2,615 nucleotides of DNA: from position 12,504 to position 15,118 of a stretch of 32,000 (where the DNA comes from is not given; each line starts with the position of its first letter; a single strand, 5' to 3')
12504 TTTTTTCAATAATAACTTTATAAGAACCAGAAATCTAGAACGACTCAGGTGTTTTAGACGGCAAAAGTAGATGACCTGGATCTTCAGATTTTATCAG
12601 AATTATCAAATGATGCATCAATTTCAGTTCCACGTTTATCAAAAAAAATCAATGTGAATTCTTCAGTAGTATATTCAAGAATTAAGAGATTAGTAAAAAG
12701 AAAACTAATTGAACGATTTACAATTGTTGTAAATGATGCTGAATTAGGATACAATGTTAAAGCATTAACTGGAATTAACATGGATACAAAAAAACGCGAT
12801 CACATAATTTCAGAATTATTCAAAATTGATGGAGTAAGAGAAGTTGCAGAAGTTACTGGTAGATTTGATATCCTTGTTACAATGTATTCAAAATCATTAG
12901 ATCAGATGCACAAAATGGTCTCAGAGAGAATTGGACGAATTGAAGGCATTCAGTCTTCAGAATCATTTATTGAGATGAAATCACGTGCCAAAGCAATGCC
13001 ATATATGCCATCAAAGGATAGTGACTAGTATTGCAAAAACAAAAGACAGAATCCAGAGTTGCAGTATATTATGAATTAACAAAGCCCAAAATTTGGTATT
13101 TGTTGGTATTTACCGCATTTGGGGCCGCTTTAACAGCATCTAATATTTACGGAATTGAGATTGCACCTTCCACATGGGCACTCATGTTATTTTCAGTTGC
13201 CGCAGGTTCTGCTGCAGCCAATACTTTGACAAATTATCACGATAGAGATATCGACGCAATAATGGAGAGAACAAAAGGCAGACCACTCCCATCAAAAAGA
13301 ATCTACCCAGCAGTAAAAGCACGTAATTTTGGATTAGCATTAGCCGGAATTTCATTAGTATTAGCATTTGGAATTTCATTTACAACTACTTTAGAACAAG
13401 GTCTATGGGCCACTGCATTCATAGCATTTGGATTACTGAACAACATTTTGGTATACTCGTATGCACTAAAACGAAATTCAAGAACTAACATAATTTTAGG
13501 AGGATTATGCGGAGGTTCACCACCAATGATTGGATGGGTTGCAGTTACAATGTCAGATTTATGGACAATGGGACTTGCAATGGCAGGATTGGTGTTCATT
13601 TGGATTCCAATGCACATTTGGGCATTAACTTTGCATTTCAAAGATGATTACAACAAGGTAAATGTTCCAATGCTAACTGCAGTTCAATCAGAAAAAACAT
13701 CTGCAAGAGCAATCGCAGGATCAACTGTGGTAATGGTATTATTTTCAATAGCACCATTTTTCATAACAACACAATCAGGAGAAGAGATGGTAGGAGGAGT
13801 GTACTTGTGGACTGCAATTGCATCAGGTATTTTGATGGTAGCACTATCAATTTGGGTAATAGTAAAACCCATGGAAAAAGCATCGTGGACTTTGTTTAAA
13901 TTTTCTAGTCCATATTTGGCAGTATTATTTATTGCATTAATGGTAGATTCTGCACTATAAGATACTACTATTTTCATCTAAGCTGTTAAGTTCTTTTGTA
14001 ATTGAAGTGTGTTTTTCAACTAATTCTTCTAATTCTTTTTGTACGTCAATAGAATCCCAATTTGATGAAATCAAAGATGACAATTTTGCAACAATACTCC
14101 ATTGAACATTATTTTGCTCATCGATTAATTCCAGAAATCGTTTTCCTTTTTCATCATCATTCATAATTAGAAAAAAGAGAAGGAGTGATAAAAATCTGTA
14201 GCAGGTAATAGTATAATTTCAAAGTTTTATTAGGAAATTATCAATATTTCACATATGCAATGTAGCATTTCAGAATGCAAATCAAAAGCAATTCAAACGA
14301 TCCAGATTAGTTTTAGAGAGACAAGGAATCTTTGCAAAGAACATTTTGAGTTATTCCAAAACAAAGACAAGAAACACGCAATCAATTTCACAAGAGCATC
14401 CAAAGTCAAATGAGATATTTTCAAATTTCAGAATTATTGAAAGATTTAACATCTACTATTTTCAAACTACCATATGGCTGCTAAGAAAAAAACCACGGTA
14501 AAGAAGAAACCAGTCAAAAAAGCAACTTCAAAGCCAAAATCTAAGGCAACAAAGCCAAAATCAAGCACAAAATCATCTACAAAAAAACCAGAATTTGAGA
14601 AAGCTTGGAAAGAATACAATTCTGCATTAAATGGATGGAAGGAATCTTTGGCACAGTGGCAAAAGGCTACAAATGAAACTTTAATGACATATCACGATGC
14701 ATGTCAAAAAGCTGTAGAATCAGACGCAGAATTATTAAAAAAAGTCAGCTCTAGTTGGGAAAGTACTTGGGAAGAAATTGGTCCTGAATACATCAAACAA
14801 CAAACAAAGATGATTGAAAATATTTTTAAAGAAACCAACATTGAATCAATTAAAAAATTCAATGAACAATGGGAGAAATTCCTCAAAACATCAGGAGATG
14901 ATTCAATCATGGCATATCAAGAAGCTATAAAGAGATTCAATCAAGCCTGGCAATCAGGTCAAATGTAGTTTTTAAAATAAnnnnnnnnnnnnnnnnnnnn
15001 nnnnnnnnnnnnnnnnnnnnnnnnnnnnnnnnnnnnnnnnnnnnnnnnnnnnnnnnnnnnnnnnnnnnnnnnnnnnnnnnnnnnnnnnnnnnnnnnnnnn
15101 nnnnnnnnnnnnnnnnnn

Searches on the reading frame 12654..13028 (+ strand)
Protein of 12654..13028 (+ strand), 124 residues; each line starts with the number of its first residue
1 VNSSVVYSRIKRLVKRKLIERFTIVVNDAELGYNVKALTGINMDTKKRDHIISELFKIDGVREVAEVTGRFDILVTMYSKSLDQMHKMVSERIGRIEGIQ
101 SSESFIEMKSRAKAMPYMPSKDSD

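Call 25: search_protein_families(library=pfam, proteins=[window:12654-13028:+], max_evalue=0.01)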
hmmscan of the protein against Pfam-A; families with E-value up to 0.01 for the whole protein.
window:12654-13028:+ (124 aa): 2 families
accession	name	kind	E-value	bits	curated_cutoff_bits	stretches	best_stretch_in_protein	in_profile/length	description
PF01037.27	AsnC_trans_reg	-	2e-12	47.2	25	1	40-109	2-72/73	Lrp/AsnC ligand binding domain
PF22482.2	AsnC_trans_reg_3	-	0.0037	17.8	24.4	1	49-106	25-81/95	PF0864 C-terminal dimeric alpha+beta barrel domain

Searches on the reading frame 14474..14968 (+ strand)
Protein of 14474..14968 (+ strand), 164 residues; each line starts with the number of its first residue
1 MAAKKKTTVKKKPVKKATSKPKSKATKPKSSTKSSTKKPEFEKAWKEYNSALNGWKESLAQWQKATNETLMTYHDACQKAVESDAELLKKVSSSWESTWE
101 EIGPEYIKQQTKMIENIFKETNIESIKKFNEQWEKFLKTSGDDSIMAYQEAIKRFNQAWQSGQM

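Call 25: search_protein_families(library=pfam, proteins=[window:14474-14968:+], max_evalue=0.01)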
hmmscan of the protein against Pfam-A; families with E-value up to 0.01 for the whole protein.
window:14474-14968:+ (164 aa): 0 families

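Call 39: find_encoding_contigs(protein=window:14474-14968:+, flank=6000, max_places=10)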
Protein window:14474-14968:+ (164 aa): 5 contigs read that carry it; 4 places shown.
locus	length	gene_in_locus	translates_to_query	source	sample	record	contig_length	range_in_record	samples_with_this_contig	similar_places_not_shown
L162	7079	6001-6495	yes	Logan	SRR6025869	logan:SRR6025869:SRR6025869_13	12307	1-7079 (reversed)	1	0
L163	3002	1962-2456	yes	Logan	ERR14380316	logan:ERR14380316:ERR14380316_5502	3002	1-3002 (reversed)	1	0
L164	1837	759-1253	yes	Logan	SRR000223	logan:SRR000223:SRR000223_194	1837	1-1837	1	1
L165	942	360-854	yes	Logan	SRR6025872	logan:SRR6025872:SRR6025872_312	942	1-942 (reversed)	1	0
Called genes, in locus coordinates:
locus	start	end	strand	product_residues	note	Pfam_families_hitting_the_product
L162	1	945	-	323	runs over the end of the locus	PF03186:CobD_Cbib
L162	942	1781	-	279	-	PF01656:CbiA, PF13500:AAA_26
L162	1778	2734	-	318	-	PF00155:Aminotran_1_2, PF04864:Alliinase_C (faint)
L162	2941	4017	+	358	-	PF01118:Semialdhyde_dh, PF02774:Semialdhyde_dhC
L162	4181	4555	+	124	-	PF01037:AsnC_trans_reg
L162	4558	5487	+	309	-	PF01040:UbiA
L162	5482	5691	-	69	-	-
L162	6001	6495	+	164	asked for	-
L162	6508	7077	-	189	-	?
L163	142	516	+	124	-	PF01037:AsnC_trans_reg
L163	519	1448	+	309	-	PF01040:UbiA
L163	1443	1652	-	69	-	-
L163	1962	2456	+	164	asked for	-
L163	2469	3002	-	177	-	?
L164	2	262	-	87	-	?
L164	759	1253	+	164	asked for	-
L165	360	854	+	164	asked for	-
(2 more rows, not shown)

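Call 71: search_protein_families(library=padloc, proteins=[window:14474-14968:+], max_evalue=0.01)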
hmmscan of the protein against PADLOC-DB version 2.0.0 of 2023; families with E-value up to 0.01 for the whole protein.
window:14474-14968:+ (164 aa): 0 families
